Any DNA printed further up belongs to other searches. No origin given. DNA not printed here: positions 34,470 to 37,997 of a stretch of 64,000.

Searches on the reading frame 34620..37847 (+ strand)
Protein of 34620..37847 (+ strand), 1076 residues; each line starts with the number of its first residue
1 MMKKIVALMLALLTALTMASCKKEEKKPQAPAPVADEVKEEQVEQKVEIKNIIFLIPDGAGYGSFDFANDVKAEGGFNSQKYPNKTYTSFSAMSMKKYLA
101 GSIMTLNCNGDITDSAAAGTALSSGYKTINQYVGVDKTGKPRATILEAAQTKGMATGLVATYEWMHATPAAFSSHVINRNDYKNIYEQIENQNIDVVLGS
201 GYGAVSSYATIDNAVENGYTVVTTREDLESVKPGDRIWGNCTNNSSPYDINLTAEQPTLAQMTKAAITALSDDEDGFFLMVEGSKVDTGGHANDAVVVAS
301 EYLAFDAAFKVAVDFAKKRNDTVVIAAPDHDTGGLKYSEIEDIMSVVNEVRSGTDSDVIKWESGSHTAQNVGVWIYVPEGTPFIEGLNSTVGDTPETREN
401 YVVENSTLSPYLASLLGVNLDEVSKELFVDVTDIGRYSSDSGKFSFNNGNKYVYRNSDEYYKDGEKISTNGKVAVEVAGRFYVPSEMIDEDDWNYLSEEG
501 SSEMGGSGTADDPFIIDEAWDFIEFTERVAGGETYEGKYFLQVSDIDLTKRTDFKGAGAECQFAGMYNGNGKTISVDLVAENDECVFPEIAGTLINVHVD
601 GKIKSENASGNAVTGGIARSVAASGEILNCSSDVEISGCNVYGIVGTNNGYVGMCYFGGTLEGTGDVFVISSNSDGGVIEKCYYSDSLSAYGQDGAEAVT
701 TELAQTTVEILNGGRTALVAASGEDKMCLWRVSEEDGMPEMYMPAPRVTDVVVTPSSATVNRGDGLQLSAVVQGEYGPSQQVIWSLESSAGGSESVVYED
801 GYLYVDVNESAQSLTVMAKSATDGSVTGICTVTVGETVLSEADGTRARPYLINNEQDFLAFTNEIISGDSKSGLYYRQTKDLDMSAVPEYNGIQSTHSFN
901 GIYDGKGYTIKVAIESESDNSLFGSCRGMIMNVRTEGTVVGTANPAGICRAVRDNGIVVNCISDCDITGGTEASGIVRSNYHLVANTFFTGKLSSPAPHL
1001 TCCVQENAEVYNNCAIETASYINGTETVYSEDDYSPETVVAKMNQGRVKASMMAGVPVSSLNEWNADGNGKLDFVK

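Call 6: search_protein_families(library=pfam, proteins=[window:34620-37847:+], max_evalue=0.01)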
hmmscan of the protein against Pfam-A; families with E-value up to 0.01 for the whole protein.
window:34620-37847:+ (1076 aa): 2 families
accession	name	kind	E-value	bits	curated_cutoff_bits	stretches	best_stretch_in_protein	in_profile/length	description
PF00245.25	Alk_phosphatase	-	3.1e-59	201.5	24.4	1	49-338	1-323/423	Alkaline phosphatase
PF01676.23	Metalloenzyme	-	0.0072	16.3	24.3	0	255-379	127-224/252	Metalloenzyme superfamily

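Call 12: search_protein_families(library=padloc, proteins=[window:34620-37847:+], max_evalue=0.1)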
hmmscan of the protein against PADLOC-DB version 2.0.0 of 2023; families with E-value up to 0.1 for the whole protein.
window:34620-37847:+ (1076 aa): 0 families
